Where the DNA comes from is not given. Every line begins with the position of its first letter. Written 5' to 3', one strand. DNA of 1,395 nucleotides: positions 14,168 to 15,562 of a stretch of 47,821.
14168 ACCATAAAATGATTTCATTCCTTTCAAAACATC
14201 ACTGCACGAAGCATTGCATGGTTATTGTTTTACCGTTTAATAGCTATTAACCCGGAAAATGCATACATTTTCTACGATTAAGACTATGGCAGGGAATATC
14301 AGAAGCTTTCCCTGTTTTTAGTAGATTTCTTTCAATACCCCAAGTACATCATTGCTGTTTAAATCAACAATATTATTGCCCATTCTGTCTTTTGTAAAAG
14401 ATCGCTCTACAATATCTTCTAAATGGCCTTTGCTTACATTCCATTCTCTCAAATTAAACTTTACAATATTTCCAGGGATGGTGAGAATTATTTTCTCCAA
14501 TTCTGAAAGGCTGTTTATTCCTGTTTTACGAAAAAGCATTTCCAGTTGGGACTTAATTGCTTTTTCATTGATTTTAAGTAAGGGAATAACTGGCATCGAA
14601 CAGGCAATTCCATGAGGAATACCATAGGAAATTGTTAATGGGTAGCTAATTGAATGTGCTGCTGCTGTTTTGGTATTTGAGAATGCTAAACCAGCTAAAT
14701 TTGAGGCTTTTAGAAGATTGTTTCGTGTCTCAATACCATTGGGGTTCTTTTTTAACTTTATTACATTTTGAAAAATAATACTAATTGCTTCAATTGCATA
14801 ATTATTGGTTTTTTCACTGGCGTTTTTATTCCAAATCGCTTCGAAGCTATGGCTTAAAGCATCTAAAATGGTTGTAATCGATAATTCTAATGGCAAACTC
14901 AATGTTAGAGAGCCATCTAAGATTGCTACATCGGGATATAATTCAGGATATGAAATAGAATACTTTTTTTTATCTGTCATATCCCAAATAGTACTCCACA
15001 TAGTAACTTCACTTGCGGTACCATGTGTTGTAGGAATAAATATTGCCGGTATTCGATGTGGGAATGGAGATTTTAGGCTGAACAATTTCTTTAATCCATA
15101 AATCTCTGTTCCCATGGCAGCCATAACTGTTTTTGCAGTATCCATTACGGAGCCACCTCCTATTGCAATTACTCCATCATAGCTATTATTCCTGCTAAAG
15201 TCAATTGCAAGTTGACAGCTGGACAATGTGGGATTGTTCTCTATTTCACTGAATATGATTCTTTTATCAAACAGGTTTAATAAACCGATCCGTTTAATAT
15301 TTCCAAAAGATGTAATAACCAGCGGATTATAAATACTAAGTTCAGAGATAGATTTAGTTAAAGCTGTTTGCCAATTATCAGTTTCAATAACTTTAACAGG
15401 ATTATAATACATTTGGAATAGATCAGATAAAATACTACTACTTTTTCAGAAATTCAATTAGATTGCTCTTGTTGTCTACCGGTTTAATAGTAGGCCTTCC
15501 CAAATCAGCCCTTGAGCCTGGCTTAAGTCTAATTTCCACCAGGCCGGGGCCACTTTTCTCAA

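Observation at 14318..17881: Fom1/Fom2/FomC-like trio without any antibiotic tailoring genes: predicted CMP-2-hydroxyethylphosphonate as an activated donor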

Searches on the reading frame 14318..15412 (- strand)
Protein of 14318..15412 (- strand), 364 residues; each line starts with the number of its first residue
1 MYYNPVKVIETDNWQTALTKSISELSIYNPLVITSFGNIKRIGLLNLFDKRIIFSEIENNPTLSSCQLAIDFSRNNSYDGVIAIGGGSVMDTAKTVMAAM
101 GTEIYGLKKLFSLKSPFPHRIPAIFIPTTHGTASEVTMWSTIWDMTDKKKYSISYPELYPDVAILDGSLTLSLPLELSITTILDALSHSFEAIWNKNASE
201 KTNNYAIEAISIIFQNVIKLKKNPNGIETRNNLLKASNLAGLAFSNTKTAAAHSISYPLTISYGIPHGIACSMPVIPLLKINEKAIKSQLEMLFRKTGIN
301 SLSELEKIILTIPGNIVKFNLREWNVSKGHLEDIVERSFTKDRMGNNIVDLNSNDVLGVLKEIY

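Call 4: search_protein_families(library=pfam, proteins=[window:14318-15412:-])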
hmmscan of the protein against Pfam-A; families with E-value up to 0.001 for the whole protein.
window:14318-15412:- (364 aa): 3 families
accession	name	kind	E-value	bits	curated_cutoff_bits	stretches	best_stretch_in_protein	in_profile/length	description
PF00465.25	Fe-ADH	-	7.7e-32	110.6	31.3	1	16-166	12-167/168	Iron-containing alcohol dehydrogenase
PF25137.1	ADH_Fe_C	-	1.6e-29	103.4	27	1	179-364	2-194/194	Fe-containing alcohol dehydrogenase family, C-terminal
PF13685.12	Fe-ADH_2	-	0.00016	22.1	28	1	57-99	54-96/149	Iron-containing alcohol dehydrogenase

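Call 5: search_protein_families(library=ncbifam, proteins=[window:14318-15412:-])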
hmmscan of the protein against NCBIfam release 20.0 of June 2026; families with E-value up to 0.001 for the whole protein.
window:14318-15412:- (364 aa): 16 families
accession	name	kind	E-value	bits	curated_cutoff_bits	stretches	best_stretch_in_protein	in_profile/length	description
TIGR03405.1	Phn_Fe-ADH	equivalog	1.2e-71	241.4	423.7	1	2-347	1-352/355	iron-containing alcohol dehydrogenase PsrA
NF041833.1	Fe_ADH_ErcA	equivalog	2.9e-47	161.6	550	1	51-302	61-311/382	alcohol dehydrogenase-like regulatory protein ErcA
TIGR02638.1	lactal_redase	equivalog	1.9e-43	148.8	523.15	1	53-299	62-309/379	lactaldehyde reductase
NF007911.0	PRK10624.1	equivalog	6e-43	147.3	537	1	53-300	63-309/382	lactaldehyde reductase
NF010378.0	PRK13805.1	equivalog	1.1e-42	145.9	951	1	52-287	516-762/872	bifunctional acetaldehyde-CoA/alcohol dehydrogenase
NF053866.1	CholDhdGbsBBac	equivalog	2.6e-41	141.6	550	1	11-301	21-320/392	choline dehydrogenase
NF058672.1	4HyButDHCUPNE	equivalog_domain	6.9e-40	137.4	500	1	17-357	19-371/378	4-hydroxybutyrate dehydrogenase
NF050025.1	SulfAcetaldRedSarD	equivalog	1.2e-37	129.7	700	1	53-361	63-382/385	sulfoacetaldehyde reductase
NF011998.0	PRK15454.1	equivalog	1.2e-37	129.6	556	1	61-288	90-316/395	ethanolamine utilization ethanol dehydrogenase EutG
NF007363.0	PRK09860.1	equivalog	9.3e-31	107.3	581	1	50-288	57-298/383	L-threonine dehydrogenase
NF011717.0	PRK15138.1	equivalog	1.4e-15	57.3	645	1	37-288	39-301/387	alcohol dehydrogenase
TIGR04266.1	NDMA_methanol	equivalog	3.3e-14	52.5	625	1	52-290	69-308/420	NDMA-dependent methanol dehydrogenase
NF041822.1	daptide_DH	equivalog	1.3e-13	50.6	300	1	77-199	54-181/363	daptide-type RiPP biosynthesis dehydogenase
NF006941.0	PRK09423.1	subfamily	4.6e-10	38.9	336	1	60-104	67-111/367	glycerol dehydrogenase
NF053832.1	GlycoaldRedHalo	equivalog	3e-05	23.3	550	0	71-198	78-185/363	glycolaldehyde reductase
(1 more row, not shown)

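Call 11: find_homologous_proteins(query=window:14318-15412:-, max_evalue=1e-10)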
Query window:14318-15412:- (364 aa): 3101 proteins with E <= 1e-10 among 8000 candidates; the best 120 are listed.
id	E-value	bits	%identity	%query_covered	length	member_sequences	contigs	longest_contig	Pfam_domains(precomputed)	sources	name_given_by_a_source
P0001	2.3e-223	759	95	100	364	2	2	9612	PF25137.1,PF00465.26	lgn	-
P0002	1.1e-207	707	89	100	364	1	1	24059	PF25137.1,PF00465.26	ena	-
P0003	2.4e-193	660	81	100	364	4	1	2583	PF25137.1,PF00465.26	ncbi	-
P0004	1.7e-184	631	77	100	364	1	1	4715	PF25137.1,PF00465.26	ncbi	-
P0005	2.8e-179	614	76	100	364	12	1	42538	PF25137.1,PF00465.26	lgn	-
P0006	1.0e-176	605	74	100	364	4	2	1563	PF25137.1,PF00465.26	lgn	-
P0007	2.7e-174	597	73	100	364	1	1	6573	PF25137.1,PF00465.26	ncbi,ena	-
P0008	2.9e-174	597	73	100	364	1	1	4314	PF25137.1,PF00465.26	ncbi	-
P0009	3.2e-173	594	73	100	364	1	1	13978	PF25137.1,PF00465.26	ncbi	-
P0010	2.1e-172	591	73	100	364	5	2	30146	PF25137.1,PF00465.26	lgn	-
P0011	3.9e-172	590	73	100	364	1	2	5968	PF25137.1,PF00465.26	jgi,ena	-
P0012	8.8e-172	589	71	100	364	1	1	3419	PF25137.1,PF00465.26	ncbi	ncbi:MAG: phosphonoacetaldehyde reductase [Candidatus Neomarinimicrobiota bacterium]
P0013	1.3e-171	588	73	100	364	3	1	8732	PF25137.1,PF00465.26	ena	-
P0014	3.9e-171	587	73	100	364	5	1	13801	PF13685.13,PF25137.1,PF00465.26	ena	-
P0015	5.9e-171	586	73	100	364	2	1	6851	PF25137.1,PF00465.26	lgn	-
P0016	7.3e-171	586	73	100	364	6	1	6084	PF25137.1,PF00465.26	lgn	-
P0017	1.1e-169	582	71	100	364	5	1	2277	PF25137.1,PF00465.26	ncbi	-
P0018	2.7e-169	581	71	100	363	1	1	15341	PF25137.1,PF00465.26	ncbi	-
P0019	6.8e-168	576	70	100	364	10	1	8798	PF25137.1,PF00465.26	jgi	-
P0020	2.3e-167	574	71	100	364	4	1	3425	PF25137.1,PF00465.26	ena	-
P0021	1.1e-165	569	71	100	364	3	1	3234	PF13685.13,PF25137.1,PF00465.26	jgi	jgi:alcohol dehydrogenase class IV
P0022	2.1e-165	568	69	100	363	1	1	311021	PF25137.1,PF00465.26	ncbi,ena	-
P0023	3.7e-164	564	69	100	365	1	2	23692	PF25137.1,PF00465.26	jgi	-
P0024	4.0e-164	564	69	100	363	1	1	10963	PF25137.1,PF00465.26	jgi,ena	-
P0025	6.7e-164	563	71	98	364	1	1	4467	PF25137.1,PF00465.26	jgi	jgi:alcohol dehydrogenase class IV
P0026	8.2e-164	563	70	100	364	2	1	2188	PF25137.1,PF00465.26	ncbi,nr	ncbi:MAG: phosphonoacetaldehyde reductase [Candidatus Marinimicrobia bacterium]|nr:phosphonoacetalde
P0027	1.2e-163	562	70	100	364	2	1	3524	PF13685.13,PF25137.1,PF00465.26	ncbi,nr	ncbi:phosphonoacetaldehyde reductase [bacterium]|nr:phosphonoacetaldehyde reductase [bacterium]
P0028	2.5e-163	561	69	100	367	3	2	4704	PF25137.1,PF00465.26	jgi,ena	-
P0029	9.8e-163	559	70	100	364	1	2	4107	PF25137.1,PF00465.26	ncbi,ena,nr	ncbi:MAG: phosphonoacetaldehyde reductase [Candidatus Marinimicrobia bacterium]|nr:phosphonoacetalde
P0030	8.2e-162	556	69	100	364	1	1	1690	PF25137.1,PF00465.26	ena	-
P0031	3.0e-161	554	68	100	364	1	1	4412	PF13685.13,PF25137.1,PF00465.26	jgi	-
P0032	8.0e-161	553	69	100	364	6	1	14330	PF25137.1,PF00465.26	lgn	-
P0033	8.3e-161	553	69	100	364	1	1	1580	PF25137.1,PF00465.26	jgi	-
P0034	4.3e-160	550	71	98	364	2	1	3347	PF25137.1,PF00465.26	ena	-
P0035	2.9e-159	548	68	100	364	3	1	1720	PF25137.1,PF00465.26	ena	-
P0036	2.3e-158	545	68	100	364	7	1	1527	PF13685.13,PF25137.1,PF00465.26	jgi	-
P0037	1.8e-157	542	67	100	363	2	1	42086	PF25137.1,PF00465.26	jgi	-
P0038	3.7e-157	541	67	100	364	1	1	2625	PF25137.1,PF00465.26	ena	-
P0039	1.2e-156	539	67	100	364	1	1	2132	PF25137.1,PF00465.26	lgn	-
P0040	1.7e-152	525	66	100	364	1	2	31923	PF25137.1,PF00465.26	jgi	-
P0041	3.9e-146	505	62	100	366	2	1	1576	PF25137.1,PF00465.26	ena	-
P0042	1.6e-145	503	63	100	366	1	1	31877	PF13685.13,PF25137.1,PF00465.26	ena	-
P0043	1.0e-143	497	63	100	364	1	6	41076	PF13685.13,PF25137.1,PF00465.26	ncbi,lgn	-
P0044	1.3e-143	496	73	84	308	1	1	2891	PF25137.1,PF00465.26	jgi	jgi:alcohol dehydrogenase class IV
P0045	4.6e-143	494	61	100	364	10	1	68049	PF25137.1,PF00465.26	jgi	-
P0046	1.8e-142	493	76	80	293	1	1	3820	PF25137.1,PF00465.26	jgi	jgi:alcohol dehydrogenase class IV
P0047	2.8e-141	489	61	100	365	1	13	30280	PF13685.13,PF25137.1,PF00465.26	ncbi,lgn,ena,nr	ncbi:MAG: phosphonoacetaldehyde reductase [Candidatus Marinimicrobia bacterium]|nr:phosphonoacetalde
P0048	8.6e-141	487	61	100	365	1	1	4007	PF25137.1,PF00465.26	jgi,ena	-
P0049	5.6e-140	484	59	100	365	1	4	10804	PF13685.13,PF25137.1,PF00465.26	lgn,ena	-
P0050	1.1e-139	483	60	100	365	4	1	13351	PF13685.13,PF25137.1,PF00465.26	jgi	-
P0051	1.1e-139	483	60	100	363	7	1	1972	PF25137.1,PF00465.26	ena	-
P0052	3.3e-139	482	60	100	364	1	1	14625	PF13685.13,PF25137.1,PF00465.26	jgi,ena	-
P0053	4.6e-139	481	60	99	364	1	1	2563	PF25137.1,PF00465.26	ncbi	-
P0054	4.7e-138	478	60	100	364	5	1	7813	PF25137.1,PF00465.26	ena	-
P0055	9.9e-138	477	57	100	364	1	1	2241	PF25137.1,PF00465.26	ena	-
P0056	2.3e-137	476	58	100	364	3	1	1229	PF25137.1,PF00465.26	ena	-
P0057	2.5e-137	476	59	100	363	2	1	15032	PF25137.1,PF00465.26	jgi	-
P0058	4.1e-137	475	59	100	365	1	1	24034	PF13685.13,PF25137.1,PF00465.26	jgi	-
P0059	5.1e-137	475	58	100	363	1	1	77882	PF25137.1,PF00465.26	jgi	jgi:alcohol dehydrogenase class IV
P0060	7.7e-137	474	58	100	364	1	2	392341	PF25137.1,PF00465.26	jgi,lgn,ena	-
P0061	1.0e-136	474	58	100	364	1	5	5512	PF25137.1,PF00465.26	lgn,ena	-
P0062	1.0e-136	474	58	100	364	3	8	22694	PF25137.1,PF00465.26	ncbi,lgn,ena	-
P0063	3.2e-136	472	59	100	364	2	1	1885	PF25137.1,PF00465.26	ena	-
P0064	4.7e-136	471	57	100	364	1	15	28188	PF25137.1,PF00465.26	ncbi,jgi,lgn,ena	-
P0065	5.2e-136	471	57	100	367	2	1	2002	PF25137.1,PF00465.26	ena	-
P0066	5.9e-136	471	59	100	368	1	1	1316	PF25137.1,PF00465.26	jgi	-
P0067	2.0e-135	469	60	100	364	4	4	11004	PF25137.1,PF00465.26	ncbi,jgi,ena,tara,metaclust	tara:strand:+ start:1738 stop:2832 length:1095 start_codon:yes stop_codon:yes gene_type:complete|met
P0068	6.2e-135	468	57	100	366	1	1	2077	PF25137.1,PF00465.26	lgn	-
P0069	8.7e-135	467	57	100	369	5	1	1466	PF25137.1,PF00465.26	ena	-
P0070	1.2e-134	467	58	100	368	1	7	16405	PF25137.1,PF00465.26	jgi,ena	-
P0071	1.3e-134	467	58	100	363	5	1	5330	PF25137.1,PF00465.26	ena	-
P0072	9.4e-134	464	59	100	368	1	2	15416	PF25137.1,PF00465.26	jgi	jgi:alcohol dehydrogenase class IV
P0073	1.7e-133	463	56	100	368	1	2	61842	PF13685.13,PF25137.1,PF00465.26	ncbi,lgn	-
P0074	2.5e-133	462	59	100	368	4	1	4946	PF25137.1,PF00465.26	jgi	-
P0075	2.8e-133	462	59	100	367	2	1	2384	PF25137.1,PF00465.26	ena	-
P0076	2.1e-132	459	57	100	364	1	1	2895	PF25137.1,PF00465.26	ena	-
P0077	6.0e-132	458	57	100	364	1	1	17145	PF25137.1,PF00465.26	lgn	-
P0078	7.7e-132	458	59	100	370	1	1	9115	PF25137.1,PF00465.26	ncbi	-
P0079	8.5e-132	457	58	100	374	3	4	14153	PF25137.1,PF00465.26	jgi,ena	-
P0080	1.8e-131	456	56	100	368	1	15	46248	PF25137.1,PF00465.26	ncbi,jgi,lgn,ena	-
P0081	9.1e-131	454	57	100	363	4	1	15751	PF25137.1,PF00465.26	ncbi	ncbi:phosphonoacetaldehyde reductase [Candidatus Neomarinimicrobiota bacterium]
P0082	1.5e-130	453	57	100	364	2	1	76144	PF25137.1,PF00465.26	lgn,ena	-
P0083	1.8e-130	453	59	96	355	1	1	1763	PF25137.1,PF00465.26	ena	-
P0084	2.2e-130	453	56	100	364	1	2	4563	PF13685.13,PF25137.1,PF00465.26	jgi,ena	-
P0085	3.1e-130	452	56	100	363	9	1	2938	PF25137.1,PF00465.26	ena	-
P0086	3.2e-130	452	55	100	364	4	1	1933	PF13685.13,PF25137.1,PF00465.26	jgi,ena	-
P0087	3.8e-130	452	59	100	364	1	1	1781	PF13685.13,PF25137.1,PF00465.26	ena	-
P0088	4.2e-130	452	56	100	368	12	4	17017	PF13685.13,PF25137.1,PF00465.26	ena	-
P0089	5.1e-130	452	58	100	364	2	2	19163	PF25137.1,PF00465.26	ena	-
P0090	5.4e-130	452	57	99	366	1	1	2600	PF25137.1,PF00465.26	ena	-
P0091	6.0e-130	451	56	100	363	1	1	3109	PF25137.1,PF00465.26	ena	-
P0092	1.0e-129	451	57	100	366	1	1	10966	PF13685.13,PF25137.1,PF00465.26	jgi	jgi:phosphonate metabolism-associated iron-containing alcohol dehydrogenase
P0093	1.4e-129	450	56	100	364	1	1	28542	PF25137.1,PF00465.26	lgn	-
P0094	2.1e-129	450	56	100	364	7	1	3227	PF25137.1,PF00465.26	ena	-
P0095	2.4e-129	449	56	100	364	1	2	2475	PF25137.1,PF00465.26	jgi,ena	-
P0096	2.6e-129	449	58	100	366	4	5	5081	PF25137.1,PF00465.26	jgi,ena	jgi:alcohol dehydrogenase class IV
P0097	4.6e-129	448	60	95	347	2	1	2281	PF25137.1,PF00465.26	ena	-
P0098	4.9e-129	448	55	100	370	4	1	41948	PF25137.1,PF00465.26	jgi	jgi:alcohol dehydrogenase class IV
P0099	7.7e-129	448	57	100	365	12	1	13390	PF25137.1,PF00465.26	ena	-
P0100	9.3e-129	447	55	100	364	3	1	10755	PF25137.1,PF00465.26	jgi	-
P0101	1.1e-128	447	57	100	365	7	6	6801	PF25137.1,PF00465.26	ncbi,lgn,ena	-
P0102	1.2e-128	447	58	100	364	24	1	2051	PF25137.1,PF00465.26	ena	-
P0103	3.4e-128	446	58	100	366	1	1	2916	PF25137.1,PF00465.26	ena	-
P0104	3.8e-128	445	57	100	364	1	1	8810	PF25137.1,PF00465.26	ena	-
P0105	4.8e-128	445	56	100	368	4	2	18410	PF25137.1,PF00465.26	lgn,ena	-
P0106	5.8e-128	445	57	100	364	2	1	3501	PF25137.1,PF00465.26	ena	-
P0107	7.3e-128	445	56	100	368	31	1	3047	PF25137.1,PF00465.26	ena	-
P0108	8.6e-128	444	54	100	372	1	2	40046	PF25137.1,PF00465.26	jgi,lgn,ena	-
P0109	2.3e-127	443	55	100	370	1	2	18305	PF25137.1,PF00465.26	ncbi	ncbi:MAG: phosphonoacetaldehyde reductase [Candidatus Neomarinimicrobiota bacterium]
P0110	2.3e-127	443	55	100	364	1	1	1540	PF13685.13,PF25137.1,PF00465.26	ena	-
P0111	3.0e-127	443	56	100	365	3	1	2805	PF25137.1,PF00465.26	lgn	-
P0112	3.3e-127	442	57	100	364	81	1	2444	PF25137.1,PF00465.26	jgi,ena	-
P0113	4.0e-127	442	56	100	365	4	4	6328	PF25137.1,PF00465.26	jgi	jgi:alcohol dehydrogenase class IV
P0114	4.4e-127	442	57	100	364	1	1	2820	PF25137.1,PF00465.26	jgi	-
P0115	1.1e-126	441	55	100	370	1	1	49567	PF25137.1,PF00465.26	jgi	jgi:phosphonate metabolism-associated iron-containing alcohol dehydrogenase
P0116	1.2e-126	441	56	100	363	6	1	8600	PF25137.1,PF00465.26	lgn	-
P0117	1.2e-126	440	56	100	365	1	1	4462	PF25137.1,PF00465.26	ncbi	-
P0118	1.3e-126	440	56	100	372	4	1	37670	PF25137.1,PF00465.26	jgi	jgi:alcohol dehydrogenase class IV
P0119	1.5e-126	440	55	100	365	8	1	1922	PF25137.1,PF00465.26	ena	-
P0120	2.0e-126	440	56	100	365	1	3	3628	PF25137.1,PF00465.26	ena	-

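Call 18: find_encoding_contigs(protein=P0022, flank=10000, max_places=2)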
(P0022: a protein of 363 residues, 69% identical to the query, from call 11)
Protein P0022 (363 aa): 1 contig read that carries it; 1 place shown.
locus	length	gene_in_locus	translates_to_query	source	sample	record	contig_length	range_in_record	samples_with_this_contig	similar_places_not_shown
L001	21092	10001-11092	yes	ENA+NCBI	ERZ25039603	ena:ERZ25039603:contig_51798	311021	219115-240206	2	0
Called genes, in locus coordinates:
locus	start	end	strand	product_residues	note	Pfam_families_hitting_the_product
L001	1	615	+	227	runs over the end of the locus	PF03767:Acid_phosphat_B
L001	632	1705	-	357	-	PF24793:GINT1_N, PF04616:Glyco_hydro_43 (faint)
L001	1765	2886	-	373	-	-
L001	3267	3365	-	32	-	-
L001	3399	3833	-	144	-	PF09980:DUF2214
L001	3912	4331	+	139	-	PF13673:Acetyltransf_10, PF00583:Acetyltransf_1, PF13508:Acetyltransf_7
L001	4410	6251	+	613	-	PF00664:ABC_membrane, PF00005:ABC_tran, PF02463:SMC_N (weak)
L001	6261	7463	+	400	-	PF04991:LicD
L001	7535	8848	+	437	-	PF01467:CTP_transf_like, PF13714:PEP_mutase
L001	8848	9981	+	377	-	PF02776:TPP_enzyme_N, PF02775:TPP_enzyme_C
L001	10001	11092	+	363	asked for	PF00465:Fe-ADH, PF25137:ADH_Fe_C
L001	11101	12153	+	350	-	PF04464:Glyphos_transf, PF02350:Epimerase_2 (weak)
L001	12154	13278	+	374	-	PF04464:Glyphos_transf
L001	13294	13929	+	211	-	PF01066:CDP-OH_P_transf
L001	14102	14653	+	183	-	PF00390:malic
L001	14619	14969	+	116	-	-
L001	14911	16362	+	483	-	PF03949:Malic_M (weak), PF01515:PTA_PTB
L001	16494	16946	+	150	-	-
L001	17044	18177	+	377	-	PF00082:Peptidase_S8, PF18962:Por_Secre_tail (weak), PF13860:FlgD_ig (weak)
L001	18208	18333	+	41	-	-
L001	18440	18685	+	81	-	PF01613:Flavin_Reduct (weak)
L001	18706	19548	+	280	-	PF23023:Anti-Pycsar_Apyc1 (weak), PF00753:Lactamase_B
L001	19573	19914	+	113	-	-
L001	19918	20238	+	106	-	PF00730:HhH-GPD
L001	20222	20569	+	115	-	PF00633:HHH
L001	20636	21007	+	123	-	PF01242:PTPS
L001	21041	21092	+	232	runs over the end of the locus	PF02592:Vut_1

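Call 19: find_encoding_contigs(protein=P0005, flank=10000, max_places=2)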
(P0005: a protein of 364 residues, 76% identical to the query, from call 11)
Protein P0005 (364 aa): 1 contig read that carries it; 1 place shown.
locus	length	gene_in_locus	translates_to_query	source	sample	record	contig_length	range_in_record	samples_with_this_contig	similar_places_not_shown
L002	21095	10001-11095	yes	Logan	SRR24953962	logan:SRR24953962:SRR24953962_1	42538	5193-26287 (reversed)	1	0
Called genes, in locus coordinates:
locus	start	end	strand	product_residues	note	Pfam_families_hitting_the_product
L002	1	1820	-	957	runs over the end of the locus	PF26549:Tricorn_N (faint), PF26550:Tricorn_2nd, PF07676:PD40 (faint)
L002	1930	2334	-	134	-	PF14520:HHH_5 (weak), PF14229:DUF4332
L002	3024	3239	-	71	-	-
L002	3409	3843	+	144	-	PF13527:Acetyltransf_9 (faint), PF13673:Acetyltransf_10, PF00583:Acetyltransf_1, PF13444:Acetyltransf_5 (weak), PF13508:Acetyltransf_7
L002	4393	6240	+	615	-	PF00664:ABC_membrane, PF00005:ABC_tran, PF02463:SMC_N (weak)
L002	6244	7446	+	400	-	PF04991:LicD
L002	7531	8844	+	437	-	PF01467:CTP_transf_like, PF13714:PEP_mutase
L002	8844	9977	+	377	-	PF02776:TPP_enzyme_N, PF02775:TPP_enzyme_C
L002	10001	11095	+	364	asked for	PF00465:Fe-ADH, PF25137:ADH_Fe_C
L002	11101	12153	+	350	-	PF04464:Glyphos_transf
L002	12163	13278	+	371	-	PF04464:Glyphos_transf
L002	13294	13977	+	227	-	PF01066:CDP-OH_P_transf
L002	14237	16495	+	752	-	PF00390:malic, PF03949:Malic_M, PF01515:PTA_PTB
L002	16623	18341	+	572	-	PF13585:CHU_C (faint), PF00082:Peptidase_S8, PF13860:FlgD_ig (weak), PF18962:Por_Secre_tail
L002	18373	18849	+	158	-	PF01613:Flavin_Reduct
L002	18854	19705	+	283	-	PF23023:Anti-Pycsar_Apyc1 (weak), PF00753:Lactamase_B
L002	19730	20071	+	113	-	-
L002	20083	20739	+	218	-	PF00730:HhH-GPD, PF00633:HHH (weak)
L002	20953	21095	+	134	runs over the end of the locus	PF01242:PTPS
